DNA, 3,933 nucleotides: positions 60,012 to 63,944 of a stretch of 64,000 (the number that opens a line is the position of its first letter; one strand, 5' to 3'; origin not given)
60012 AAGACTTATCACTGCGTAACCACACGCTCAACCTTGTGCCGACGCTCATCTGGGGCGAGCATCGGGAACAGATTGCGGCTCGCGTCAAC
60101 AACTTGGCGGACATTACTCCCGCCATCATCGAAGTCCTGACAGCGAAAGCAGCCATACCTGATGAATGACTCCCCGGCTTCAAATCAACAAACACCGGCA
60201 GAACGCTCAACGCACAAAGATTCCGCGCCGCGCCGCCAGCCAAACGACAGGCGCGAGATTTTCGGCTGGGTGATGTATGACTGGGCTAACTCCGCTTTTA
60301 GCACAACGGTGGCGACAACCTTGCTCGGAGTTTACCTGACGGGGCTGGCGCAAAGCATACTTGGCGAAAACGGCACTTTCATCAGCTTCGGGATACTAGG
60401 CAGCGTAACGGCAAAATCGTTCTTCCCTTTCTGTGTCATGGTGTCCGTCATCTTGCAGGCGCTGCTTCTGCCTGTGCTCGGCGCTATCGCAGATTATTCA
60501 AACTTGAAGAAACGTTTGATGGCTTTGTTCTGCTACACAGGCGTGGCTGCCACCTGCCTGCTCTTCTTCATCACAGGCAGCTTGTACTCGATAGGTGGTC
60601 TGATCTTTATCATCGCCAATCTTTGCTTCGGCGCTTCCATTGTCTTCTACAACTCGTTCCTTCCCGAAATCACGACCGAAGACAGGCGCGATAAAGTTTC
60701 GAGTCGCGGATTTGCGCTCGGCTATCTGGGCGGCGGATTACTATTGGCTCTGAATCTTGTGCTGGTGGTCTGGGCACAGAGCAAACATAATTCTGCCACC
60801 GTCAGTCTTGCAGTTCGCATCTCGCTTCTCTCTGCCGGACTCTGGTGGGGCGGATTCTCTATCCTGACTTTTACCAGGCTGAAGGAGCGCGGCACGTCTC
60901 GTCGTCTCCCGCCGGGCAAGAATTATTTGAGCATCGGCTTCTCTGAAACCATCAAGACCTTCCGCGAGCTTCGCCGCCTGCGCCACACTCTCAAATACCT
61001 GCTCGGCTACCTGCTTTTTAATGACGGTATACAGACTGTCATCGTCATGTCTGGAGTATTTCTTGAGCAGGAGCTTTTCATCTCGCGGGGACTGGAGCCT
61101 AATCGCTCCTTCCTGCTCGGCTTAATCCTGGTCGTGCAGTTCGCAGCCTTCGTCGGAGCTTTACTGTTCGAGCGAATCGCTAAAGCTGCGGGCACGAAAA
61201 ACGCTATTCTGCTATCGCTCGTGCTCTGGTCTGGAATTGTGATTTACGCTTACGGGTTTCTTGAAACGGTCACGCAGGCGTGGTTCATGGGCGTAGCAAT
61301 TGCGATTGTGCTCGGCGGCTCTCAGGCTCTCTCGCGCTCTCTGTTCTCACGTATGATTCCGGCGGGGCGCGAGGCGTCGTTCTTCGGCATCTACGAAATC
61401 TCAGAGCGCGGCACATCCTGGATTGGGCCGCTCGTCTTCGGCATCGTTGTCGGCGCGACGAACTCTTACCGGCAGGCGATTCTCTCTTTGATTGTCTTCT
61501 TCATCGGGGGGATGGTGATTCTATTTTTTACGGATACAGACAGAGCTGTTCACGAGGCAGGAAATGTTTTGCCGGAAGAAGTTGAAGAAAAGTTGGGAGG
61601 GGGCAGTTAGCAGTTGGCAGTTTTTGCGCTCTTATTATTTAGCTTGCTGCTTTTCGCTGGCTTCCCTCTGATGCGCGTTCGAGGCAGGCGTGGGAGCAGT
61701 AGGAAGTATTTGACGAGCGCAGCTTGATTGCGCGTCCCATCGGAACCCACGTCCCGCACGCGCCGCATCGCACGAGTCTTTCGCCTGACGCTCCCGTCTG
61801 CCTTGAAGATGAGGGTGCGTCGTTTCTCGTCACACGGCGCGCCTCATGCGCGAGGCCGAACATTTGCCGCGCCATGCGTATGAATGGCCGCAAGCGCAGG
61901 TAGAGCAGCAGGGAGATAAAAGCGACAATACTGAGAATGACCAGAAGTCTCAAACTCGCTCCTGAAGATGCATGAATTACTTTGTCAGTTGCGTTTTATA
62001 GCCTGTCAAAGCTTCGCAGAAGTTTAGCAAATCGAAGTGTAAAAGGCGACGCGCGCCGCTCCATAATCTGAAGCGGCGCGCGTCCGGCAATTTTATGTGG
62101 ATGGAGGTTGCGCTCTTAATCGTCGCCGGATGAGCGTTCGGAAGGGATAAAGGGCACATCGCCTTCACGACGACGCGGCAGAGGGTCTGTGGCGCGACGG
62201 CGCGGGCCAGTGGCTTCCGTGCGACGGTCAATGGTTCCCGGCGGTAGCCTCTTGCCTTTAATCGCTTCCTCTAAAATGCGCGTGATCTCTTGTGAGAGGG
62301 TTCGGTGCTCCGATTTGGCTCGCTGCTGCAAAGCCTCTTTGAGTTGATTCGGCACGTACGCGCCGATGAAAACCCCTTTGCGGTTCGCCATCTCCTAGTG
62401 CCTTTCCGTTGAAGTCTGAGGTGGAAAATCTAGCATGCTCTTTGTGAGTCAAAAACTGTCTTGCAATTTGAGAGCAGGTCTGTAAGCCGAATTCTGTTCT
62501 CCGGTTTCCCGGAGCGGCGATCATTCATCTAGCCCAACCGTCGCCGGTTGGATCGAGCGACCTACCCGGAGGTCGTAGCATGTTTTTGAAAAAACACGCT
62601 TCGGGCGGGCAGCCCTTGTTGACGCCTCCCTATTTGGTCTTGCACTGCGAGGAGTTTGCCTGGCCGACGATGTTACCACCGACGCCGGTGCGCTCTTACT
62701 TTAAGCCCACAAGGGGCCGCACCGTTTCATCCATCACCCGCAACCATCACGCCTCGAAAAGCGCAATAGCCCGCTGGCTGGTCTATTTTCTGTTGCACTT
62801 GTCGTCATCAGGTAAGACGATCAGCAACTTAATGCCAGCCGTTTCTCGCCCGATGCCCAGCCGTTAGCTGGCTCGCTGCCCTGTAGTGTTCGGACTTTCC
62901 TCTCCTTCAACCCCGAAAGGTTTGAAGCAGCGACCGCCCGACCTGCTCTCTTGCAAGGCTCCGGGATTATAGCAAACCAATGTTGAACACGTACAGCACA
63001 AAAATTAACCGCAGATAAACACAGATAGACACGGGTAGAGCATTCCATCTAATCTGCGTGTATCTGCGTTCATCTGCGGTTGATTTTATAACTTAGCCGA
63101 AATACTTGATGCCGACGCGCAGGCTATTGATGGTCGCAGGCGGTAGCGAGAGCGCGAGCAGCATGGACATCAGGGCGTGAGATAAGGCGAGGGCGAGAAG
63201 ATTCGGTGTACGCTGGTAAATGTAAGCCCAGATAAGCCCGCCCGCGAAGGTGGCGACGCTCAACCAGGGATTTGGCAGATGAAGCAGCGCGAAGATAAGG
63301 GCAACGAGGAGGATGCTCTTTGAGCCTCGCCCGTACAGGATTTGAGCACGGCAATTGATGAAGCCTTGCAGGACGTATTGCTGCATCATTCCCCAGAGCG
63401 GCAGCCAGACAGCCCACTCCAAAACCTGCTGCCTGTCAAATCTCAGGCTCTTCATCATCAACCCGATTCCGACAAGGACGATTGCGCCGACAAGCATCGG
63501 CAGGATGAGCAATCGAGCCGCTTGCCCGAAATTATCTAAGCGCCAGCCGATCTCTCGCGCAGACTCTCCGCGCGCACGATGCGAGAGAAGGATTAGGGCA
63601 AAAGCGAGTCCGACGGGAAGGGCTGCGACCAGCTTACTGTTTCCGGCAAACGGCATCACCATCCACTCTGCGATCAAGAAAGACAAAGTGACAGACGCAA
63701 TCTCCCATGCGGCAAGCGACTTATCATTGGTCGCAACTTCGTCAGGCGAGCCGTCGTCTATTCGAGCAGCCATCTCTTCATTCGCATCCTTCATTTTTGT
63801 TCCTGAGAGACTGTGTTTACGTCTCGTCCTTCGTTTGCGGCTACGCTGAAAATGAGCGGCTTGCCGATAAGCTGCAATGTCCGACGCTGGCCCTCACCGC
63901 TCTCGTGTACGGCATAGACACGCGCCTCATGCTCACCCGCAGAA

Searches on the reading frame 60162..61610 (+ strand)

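Call 77: search_protein_families(library=pfam, proteins=[window:60162-61610:+], max_evalue=0.00001)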
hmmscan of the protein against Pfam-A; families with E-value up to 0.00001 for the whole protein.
window:60162-61610:+ (482 aa): 2 families
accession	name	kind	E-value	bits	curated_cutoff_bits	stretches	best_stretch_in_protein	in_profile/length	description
PF11700.14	ATG22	-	1.3e-97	328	24.1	1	29-466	2-481/482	Vacuole effluxer Atg22 like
PF07690.21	MFS_1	-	5.4e-09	35.9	33.4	0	31-193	203-345/347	Major Facilitator Superfamily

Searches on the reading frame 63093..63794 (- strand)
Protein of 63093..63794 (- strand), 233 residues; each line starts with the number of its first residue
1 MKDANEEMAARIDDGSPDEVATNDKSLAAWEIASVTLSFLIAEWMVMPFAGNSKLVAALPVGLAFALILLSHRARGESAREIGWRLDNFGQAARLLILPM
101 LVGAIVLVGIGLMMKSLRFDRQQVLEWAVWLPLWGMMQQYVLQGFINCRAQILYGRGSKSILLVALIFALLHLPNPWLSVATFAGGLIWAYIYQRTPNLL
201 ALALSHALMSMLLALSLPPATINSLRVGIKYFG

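Call 77: search_protein_families(library=pfam, proteins=[window:63093-63794:-], max_evalue=0.00001)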
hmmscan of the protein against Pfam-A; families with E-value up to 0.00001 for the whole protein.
window:63093-63794:- (233 aa): 1 family
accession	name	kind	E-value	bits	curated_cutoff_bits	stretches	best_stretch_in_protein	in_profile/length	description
PF02517.21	Rce1-like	-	1.7e-10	41.5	22.4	1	139-210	20-91/93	Type II CAAX prenyl endopeptidase Rce1-like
